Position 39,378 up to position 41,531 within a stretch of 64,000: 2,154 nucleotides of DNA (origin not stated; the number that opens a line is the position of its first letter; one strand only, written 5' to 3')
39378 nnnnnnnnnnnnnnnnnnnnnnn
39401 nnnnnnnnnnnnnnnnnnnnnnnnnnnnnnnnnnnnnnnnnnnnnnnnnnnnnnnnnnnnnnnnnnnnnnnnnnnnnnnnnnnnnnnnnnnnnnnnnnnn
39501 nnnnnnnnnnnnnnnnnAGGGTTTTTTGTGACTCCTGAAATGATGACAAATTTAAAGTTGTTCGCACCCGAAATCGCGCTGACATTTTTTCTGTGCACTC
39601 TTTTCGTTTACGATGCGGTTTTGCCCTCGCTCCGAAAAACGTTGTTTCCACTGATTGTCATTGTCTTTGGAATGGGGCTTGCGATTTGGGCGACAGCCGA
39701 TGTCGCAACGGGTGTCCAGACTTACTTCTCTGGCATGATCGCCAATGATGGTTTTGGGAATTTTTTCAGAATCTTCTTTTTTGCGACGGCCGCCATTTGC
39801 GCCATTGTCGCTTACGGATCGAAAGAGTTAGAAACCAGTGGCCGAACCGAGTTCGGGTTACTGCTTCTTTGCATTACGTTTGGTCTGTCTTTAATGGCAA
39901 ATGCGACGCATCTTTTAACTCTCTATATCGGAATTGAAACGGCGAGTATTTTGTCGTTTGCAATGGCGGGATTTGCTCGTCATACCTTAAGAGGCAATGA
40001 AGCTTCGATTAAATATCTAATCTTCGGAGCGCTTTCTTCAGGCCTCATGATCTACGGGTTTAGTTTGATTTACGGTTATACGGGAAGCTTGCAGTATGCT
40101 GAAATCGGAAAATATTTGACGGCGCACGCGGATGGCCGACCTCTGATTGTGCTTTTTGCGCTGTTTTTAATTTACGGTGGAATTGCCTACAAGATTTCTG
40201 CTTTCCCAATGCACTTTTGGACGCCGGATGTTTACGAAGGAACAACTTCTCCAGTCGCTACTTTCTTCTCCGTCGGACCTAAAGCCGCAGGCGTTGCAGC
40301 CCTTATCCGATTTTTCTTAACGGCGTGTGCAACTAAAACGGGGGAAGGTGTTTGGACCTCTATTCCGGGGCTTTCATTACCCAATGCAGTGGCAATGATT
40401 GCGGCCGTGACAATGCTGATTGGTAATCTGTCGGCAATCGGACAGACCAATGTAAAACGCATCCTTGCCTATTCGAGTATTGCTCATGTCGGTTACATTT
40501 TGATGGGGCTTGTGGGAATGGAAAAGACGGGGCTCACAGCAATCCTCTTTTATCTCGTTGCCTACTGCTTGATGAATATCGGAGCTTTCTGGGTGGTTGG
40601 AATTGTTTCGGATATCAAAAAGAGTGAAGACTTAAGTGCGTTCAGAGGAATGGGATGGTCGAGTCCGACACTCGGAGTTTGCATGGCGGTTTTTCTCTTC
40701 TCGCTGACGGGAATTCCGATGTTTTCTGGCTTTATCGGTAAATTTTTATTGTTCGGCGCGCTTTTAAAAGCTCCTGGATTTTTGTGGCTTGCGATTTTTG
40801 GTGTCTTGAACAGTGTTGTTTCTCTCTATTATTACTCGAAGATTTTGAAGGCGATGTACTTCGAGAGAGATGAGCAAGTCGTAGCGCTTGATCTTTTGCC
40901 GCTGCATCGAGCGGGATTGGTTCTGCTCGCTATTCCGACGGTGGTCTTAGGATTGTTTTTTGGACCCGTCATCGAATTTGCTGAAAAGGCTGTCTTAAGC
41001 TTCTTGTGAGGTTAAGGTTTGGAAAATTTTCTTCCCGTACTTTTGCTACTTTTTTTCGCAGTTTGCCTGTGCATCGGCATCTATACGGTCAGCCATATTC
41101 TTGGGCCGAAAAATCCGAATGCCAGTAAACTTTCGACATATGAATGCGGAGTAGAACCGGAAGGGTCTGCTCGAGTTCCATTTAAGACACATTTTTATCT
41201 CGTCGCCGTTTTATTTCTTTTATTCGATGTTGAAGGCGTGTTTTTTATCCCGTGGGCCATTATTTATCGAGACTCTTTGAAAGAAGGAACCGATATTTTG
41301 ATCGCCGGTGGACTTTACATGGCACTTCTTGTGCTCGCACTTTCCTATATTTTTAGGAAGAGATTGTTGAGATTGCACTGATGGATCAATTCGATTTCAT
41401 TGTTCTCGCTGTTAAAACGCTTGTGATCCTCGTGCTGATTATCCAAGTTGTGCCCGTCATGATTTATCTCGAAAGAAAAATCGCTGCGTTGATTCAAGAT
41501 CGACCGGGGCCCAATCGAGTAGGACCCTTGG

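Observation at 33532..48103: Two diverged, back-to-back copies of the complex-I membrane arm only (nuoAHJKLMN x2), with no nuoB/C/D/I/E/F/G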

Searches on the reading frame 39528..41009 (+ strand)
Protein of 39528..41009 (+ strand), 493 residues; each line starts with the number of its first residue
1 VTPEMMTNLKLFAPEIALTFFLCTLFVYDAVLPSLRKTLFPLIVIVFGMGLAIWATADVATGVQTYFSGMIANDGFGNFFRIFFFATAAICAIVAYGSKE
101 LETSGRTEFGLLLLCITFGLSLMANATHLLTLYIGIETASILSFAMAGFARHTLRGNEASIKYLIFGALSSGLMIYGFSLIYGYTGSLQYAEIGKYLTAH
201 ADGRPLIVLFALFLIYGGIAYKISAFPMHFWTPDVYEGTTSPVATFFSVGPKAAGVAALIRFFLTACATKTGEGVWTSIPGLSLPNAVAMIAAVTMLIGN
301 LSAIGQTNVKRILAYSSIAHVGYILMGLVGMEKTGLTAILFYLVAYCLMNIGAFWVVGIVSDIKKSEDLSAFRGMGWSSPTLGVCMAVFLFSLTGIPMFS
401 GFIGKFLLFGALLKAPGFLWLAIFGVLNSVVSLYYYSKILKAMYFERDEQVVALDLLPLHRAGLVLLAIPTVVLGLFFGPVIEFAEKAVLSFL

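Call 3: search_protein_families(library=pfam, proteins=[window:39528-41009:+])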
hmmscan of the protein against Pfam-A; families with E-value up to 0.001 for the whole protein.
window:39528-41009:+ (493 aa): 1 family
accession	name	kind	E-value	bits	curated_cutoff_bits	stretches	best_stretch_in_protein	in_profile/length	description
PF00361.26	Proton_antipo_M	-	6.1e-64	216.5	21.5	1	126-431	1-293/294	NADH:quinone oxidoreductase/Mrp antiporter, TM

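Call 9: search_protein_families(library=ncbifam, proteins=[window:39528-41009:+])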
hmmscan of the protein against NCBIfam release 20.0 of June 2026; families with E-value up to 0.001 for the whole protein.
window:39528-41009:+ (493 aa): 67 families (the best 25 are shown)
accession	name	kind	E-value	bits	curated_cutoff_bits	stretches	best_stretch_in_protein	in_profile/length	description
TIGR01770.1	NDH_I_N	subfamily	2.9e-114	382.7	332.6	1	11-476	3-466/472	NADH-quinone oxidoreductase subunit NuoN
NF004440.0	PRK05777.1-3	equivalog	1.5e-107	360.4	519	1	4-490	3-474/477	NADH-quinone oxidoreductase subunit NuoN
NF004442.0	PRK05777.1-5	equivalog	2.7e-98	330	523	1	6-490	5-479/483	NADH-quinone oxidoreductase subunit NuoN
NF004446.0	PRK05777.2-4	equivalog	5.2e-96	322.7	590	1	8-485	10-491/502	NADH-quinone oxidoreductase subunit NuoN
NF004441.0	PRK05777.1-4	equivalog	7.6e-92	308.6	477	1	100-489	138-520/524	NADH-quinone oxidoreductase subunit NuoN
NF002701.0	PRK02504.1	equivalog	5.4e-83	279.2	569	1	8-490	11-491/513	NAD(P)H-quinone oxidoreductase subunit N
NF004439.0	PRK05777.1-1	equivalog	6.2e-78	262.8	531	1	35-488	31-481/485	NADH-quinone oxidoreductase subunit NuoN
NF004445.0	PRK05777.2-3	equivalog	5.2e-74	249.9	408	1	5-483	3-468/475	NADH-quinone oxidoreductase subunit NuoN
NF004443.0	PRK05777.2-1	equivalog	4.5e-71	240.5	626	1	66-477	67-480/506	NADH-quinone oxidoreductase subunit NuoN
NF004444.0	PRK05777.2-2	equivalog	9.1e-68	229.5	496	1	8-448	13-445/496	NADH-quinone oxidoreductase subunit NuoN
NF004447.0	PRK05777.2-5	equivalog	4e-58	197.6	547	1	11-479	3-452/458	NADH-quinone oxidoreductase subunit NuoN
NF006241.0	PRK08377.1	equivalog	3.5e-51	174.7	645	1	76-488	76-473/494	NADH dehydrogenase subunit N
NF006419.0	PRK08668.1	equivalog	2.4e-47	162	617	1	35-488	24-477/613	NADH dehydrogenase subunit M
NF009306.0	PRK12663.1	equivalog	3.1e-47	161.5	542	1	84-489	84-478/498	Na+/H+ antiporter subunit D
NF004448.0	PRK05777.2-6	equivalog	7e-46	157.2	869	1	79-451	83-449/492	NADH-quinone oxidoreductase subunit NuoN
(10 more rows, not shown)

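Call 14: find_homologous_proteins(query=window:39528-41009:+, max_evalue=1e-30)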
Query window:39528-41009:+ (493 aa): 7974 proteins with E <= 1e-30 among 8000 candidates; the best 120 are listed.
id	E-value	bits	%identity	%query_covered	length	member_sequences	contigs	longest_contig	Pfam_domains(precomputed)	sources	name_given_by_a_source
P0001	0.0e+0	1050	100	99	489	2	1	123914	PF00361.26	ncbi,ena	-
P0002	7.7e-266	901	83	100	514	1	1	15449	PF00361.26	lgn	-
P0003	3.4e-263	892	83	100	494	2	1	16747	PF00361.26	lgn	-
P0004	5.8e-193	660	62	100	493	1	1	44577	PF00361.26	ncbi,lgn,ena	-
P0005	7.3e-193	660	62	100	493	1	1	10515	PF00361.26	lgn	-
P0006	1.5e-192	659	62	99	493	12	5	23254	PF00361.26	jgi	-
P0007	2.0e-192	658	62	100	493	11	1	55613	PF00361.26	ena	-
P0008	8.3e-192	656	61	99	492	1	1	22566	PF00361.26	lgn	-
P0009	1.2e-190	653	62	100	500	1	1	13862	PF00361.26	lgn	-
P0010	1.8e-190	652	62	99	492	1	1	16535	PF00361.26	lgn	-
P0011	4.3e-190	651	62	99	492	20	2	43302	PF00361.26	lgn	-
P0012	2.9e-189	648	62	99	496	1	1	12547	PF00361.26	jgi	jgi:NADH-quinone oxidoreductase subunit N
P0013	3.0e-189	648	60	100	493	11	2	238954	PF00361.26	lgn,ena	-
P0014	6.1e-189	647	62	100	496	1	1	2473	PF00361.26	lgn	-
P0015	1.0e-188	646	62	99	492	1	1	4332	PF00361.26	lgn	-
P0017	1.0e-186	640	61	99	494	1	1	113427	PF00361.26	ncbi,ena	-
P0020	1.0e-185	636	62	99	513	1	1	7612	PF00361.26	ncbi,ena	-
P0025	3.5e-183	628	60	99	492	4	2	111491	PF00361.26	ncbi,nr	ncbi:MAG: NADH-quinone oxidoreductase subunit N [Proteobacteria bacterium]|nr:NADH-quinone oxidoredu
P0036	7.7e-176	604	58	99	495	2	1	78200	PF00361.26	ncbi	-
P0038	1.9e-175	602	58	98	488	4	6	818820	PF00361.26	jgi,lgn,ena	jgi:NADH-quinone oxidoreductase subunit N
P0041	4.0e-174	598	56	99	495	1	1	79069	PF00361.26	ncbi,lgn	-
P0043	3.2e-173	595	56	98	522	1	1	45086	PF00361.26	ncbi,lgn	-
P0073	6.0e-161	555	56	99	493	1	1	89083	PF00361.26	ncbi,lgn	-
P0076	1.6e-160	553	56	100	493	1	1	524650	PF00361.26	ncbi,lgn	-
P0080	2.2e-143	497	50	98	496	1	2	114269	PF00361.26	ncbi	-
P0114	2.5e-115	404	44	99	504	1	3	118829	PF00361.26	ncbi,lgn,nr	ncbi:MAG: NADH-quinone oxidoreductase subunit N [candidate division KSB1 bacterium]|nr:NADH-quinone 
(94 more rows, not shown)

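Call 15: find_encoding_contigs(protein=P0001, flank=10000, max_places=3)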
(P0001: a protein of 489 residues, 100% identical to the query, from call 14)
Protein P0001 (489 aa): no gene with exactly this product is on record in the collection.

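Call 16: find_encoding_contigs(protein=P0038, flank=10000, max_places=3)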
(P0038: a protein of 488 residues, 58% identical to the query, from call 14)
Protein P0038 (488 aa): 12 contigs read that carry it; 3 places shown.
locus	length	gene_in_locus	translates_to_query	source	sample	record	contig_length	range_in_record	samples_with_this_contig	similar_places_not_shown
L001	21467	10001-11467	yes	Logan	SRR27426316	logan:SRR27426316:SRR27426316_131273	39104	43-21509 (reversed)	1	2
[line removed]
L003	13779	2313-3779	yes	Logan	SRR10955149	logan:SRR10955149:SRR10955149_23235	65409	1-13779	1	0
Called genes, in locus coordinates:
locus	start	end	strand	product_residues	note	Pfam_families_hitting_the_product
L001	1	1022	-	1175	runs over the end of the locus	PF17757:UvrB_inter, PF02559:CarD_TRCF_RID, PF00270:DEAD, PF04851:ResIII, PF00271:Helicase_C, PF03461:TRCF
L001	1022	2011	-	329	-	PF01210:NAD_Gly3P_dh_N, PF07479:NAD_Gly3P_dh_C, PF20618:GPD_NAD_C_bact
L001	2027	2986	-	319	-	PF01300:Sua5_yciO_yrdC, PF03481:Sua5_C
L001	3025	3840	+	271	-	PF13532:2OG-FeII_Oxy_2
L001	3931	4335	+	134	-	PF00507:Oxidored_q4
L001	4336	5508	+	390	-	PF00146:NADHdh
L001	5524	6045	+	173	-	PF00499:Oxidored_q3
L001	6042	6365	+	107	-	PF00420:Oxidored_q2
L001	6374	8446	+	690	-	PF00662:Proton_antipo_N, PF00361:Proton_antipo_M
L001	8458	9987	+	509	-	PF01059:Oxidored_q5_N (weak), PF00361:Proton_antipo_M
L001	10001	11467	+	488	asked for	PF00361:Proton_antipo_M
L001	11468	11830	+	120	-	PF00507:Oxidored_q4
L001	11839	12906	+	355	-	PF00146:NADHdh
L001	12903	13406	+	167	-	PF00499:Oxidored_q3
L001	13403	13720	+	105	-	PF00420:Oxidored_q2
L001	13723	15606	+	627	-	PF00662:Proton_antipo_N, PF00361:Proton_antipo_M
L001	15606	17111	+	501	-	PF00361:Proton_antipo_M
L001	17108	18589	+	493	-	PF00361:Proton_antipo_M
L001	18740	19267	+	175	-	PF00011:HSP20, PF17886:ArsA_HSP20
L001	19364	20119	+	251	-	PF04402:SIMPL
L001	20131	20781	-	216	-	-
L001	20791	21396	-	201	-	-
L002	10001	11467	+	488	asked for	PF00361:Proton_antipo_M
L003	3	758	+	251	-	?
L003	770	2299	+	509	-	PF01059:Oxidored_q5_N (weak), PF00361:Proton_antipo_M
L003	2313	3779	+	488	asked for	PF00361:Proton_antipo_M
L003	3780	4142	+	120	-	PF00507:Oxidored_q4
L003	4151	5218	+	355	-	PF00146:NADHdh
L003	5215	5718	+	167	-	PF00499:Oxidored_q3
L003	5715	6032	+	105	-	PF00420:Oxidored_q2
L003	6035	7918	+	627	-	PF00662:Proton_antipo_N, PF00361:Proton_antipo_M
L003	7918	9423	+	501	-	PF00361:Proton_antipo_M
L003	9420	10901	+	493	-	PF00361:Proton_antipo_M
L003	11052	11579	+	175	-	PF00011:HSP20, PF17886:ArsA_HSP20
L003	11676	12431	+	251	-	PF04402:SIMPL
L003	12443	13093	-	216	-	-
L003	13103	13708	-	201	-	-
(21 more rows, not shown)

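Call 18: find_encoding_contigs(protein=P0080, flank=10000, max_places=2)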
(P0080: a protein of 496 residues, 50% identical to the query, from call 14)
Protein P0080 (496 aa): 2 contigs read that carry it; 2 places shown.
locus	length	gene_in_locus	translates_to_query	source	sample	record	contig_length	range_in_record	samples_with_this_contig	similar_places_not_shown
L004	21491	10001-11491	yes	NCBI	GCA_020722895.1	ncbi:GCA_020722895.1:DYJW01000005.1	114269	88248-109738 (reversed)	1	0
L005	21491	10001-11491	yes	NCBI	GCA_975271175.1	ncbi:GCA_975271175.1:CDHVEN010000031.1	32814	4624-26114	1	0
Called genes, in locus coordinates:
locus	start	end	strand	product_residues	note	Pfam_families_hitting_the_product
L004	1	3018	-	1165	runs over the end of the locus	PF17757:UvrB_inter, PF02559:CarD_TRCF_RID, PF00270:DEAD, PF04851:ResIII, PF00271:Helicase_C, PF03461:TRCF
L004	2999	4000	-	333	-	PF01210:NAD_Gly3P_dh_N, PF03807:F420_oxidored (weak), PF07479:NAD_Gly3P_dh_C, PF20618:GPD_NAD_C_bact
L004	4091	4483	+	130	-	PF00507:Oxidored_q4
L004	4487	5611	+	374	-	PF00146:NADHdh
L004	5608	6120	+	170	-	PF00499:Oxidored_q3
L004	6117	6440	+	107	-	PF00420:Oxidored_q2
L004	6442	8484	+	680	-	PF00662:Proton_antipo_N, PF00361:Proton_antipo_M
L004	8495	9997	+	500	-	PF00361:Proton_antipo_M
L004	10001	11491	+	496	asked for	PF00361:Proton_antipo_M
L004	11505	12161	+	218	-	PF00834:Ribul_P_3_epim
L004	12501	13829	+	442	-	-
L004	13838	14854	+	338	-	PF00696:AA_kinase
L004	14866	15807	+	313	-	PF02729:OTCace_N, PF00185:OTCace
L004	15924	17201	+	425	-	PF00278:Orn_DAP_Arg_deC, PF02784:Orn_Arg_deC_N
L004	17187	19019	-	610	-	PF07837:FTCD_N, PF02971:FTCD, PF04961:FTCD_C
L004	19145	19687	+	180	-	-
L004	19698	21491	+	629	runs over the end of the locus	PF02518:HATPase_c, PF14501:HATPase_c_5 (weak)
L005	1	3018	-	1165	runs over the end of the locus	PF17757:UvrB_inter, PF02559:CarD_TRCF_RID, PF00270:DEAD, PF04851:ResIII, PF00271:Helicase_C, PF03461:TRCF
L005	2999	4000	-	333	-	PF01210:NAD_Gly3P_dh_N, PF03807:F420_oxidored (weak), PF07479:NAD_Gly3P_dh_C, PF20618:GPD_NAD_C_bact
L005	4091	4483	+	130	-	PF00507:Oxidored_q4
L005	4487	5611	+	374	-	PF00146:NADHdh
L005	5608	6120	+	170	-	PF00499:Oxidored_q3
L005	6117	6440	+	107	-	PF00420:Oxidored_q2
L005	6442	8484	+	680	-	PF00662:Proton_antipo_N, PF00361:Proton_antipo_M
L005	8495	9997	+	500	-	PF00361:Proton_antipo_M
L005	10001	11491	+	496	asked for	PF00361:Proton_antipo_M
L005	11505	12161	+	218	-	PF00834:Ribul_P_3_epim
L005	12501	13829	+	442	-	-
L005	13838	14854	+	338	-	PF00696:AA_kinase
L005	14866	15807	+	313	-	PF02729:OTCace_N, PF00185:OTCace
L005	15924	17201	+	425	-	PF00278:Orn_DAP_Arg_deC, PF02784:Orn_Arg_deC_N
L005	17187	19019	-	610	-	PF07837:FTCD_N, PF02971:FTCD, PF04961:FTCD_C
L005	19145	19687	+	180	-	-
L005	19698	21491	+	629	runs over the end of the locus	PF02518:HATPase_c, PF14501:HATPase_c_5 (weak)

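Call 19: find_encoding_contigs(protein=P0114, flank=10000, max_places=2)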
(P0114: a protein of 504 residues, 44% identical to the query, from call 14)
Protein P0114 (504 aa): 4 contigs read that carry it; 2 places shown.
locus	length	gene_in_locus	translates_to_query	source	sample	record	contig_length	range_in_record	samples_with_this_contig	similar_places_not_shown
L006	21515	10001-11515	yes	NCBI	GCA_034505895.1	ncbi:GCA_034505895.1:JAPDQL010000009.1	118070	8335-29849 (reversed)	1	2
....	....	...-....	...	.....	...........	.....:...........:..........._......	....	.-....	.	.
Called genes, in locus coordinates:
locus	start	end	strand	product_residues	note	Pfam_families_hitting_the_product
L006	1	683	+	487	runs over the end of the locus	PF02333:Phytase, PF13860:FlgD_ig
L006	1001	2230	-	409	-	PF00112:Peptidase_C1 (faint), PF03051:Peptidase_C1_2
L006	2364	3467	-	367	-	PF00365:PFK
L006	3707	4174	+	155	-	PF00507:Oxidored_q4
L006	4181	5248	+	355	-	PF00146:NADHdh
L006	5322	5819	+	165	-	PF00499:Oxidored_q3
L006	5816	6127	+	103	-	PF00420:Oxidored_q2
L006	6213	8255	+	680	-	PF00662:Proton_antipo_N, PF00361:Proton_antipo_M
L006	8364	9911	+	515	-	PF00361:Proton_antipo_M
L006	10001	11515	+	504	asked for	PF00361:Proton_antipo_M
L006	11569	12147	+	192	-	PF13145:Rotamase_2, PF13616:Rotamase_3, PF00639:Rotamase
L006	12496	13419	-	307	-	PF08308:PEGA (weak)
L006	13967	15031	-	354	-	PF04892:VanZ-LLP1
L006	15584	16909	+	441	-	PF07244:POTRA, PF01103:Omp85, PF03865:ShlB (faint)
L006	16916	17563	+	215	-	PF14334:DUF4390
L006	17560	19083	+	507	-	PF00672:HAMP, PF00512:HisKA, PF02518:HATPase_c, PF14501:HATPase_c_5 (weak)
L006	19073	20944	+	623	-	PF07603:Lcl_C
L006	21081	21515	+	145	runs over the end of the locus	PF13676:TIR_2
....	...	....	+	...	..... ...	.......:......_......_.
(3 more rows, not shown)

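Call 66: list_cluster_members(proteins=[P0001, P0004, P0017, P0020, P0025, P0036, P0041, P0043, P0073, P0076])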
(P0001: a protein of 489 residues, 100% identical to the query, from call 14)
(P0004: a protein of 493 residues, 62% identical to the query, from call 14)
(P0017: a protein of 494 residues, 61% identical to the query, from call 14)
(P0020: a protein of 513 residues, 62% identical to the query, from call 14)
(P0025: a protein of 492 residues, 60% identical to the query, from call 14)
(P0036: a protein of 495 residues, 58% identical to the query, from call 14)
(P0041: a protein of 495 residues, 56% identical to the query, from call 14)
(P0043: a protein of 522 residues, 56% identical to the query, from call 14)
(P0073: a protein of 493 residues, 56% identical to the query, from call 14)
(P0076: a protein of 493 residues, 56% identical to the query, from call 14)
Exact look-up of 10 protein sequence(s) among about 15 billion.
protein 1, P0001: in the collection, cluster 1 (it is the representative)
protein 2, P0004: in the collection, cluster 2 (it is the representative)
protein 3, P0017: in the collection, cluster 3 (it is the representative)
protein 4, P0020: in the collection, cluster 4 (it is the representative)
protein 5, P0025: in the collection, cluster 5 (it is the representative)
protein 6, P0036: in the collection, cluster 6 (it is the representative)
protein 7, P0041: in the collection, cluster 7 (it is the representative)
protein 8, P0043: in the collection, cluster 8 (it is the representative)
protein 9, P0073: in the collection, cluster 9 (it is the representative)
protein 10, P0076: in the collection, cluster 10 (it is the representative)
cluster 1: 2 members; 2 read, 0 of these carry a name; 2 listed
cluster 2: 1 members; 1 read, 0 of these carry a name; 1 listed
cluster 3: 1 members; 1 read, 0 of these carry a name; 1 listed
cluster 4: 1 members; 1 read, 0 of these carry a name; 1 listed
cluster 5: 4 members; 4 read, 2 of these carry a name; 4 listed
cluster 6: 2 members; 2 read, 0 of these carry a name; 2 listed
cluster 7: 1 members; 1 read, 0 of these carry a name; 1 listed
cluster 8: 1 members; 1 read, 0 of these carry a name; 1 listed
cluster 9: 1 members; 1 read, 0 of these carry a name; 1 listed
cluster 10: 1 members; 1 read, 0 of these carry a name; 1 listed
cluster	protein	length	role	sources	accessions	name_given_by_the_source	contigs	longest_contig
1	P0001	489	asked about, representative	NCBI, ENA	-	-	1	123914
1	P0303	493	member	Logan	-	-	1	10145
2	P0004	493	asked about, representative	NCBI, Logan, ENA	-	-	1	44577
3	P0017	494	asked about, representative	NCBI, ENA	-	-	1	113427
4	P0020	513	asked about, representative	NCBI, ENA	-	-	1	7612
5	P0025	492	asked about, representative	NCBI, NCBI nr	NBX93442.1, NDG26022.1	MAG: NADH-quinone oxidoreductase subunit N [Proteobacteria bacterium] | NADH-quinone oxidoreductase subunit N [Pseudomonadota bacterium]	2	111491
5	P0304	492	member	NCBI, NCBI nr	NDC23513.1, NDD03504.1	MAG: NADH-quinone oxidoreductase subunit N [Proteobacteria bacterium] | NADH-quinone oxidoreductase subunit N [Pseudomonadota bacterium]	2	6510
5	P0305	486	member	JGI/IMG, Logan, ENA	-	-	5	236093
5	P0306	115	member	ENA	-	-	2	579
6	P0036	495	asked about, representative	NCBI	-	-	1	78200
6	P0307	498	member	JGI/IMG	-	-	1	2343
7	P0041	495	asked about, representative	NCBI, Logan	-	-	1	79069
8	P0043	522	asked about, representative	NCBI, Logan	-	-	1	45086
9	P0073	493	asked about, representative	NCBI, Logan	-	-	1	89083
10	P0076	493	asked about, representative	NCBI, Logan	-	-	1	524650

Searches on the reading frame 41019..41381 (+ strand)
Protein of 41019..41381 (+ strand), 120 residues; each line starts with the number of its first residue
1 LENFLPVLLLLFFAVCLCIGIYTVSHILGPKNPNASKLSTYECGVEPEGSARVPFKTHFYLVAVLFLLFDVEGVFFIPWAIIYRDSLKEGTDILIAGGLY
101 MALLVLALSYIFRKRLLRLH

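Call 4: search_protein_families(library=pfam, proteins=[window:41019-41381:+])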
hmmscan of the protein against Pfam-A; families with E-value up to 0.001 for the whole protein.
window:41019-41381:+ (120 aa): 1 family
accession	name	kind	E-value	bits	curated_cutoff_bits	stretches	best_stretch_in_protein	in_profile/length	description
PF00507.24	Oxidored_q4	-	1.6e-27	96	23.3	1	19-118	2-98/99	NADH-ubiquinone/plastoquinone oxidoreductase, chain 3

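Call 10: search_protein_families(library=ncbifam, proteins=[window:41019-41381:+])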
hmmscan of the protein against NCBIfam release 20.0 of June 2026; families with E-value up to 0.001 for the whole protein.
window:41019-41381:+ (120 aa): 6 families
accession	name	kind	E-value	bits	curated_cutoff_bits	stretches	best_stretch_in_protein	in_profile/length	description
NF005839.0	PRK07756.1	equivalog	7e-25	87.7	163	1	3-118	8-120/122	NADH-quinone oxidoreductase subunit A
NF005922.0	PRK07928.1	equivalog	8.8e-22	77.8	155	1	1-115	1-114/119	NADH-quinone oxidoreductase subunit A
NF006303.0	PRK08489.1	equivalog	2.2e-16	60.6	145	1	4-118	10-124/129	NAD(P)H-quinone oxidoreductase subunit 3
NF005022.0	PRK06432.1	equivalog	3.7e-06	27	164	1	33-118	66-148/151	NADH dehydrogenase subunit A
NF004728.0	PRK06073.1-4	equivalog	9.6e-06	25.8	124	1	5-113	12-117/129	NADH dehydrogenase subunit A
NF004726.0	PRK06073.1-1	equivalog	3.8e-05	23.8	150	1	17-114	20-118/129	NADH dehydrogenase subunit A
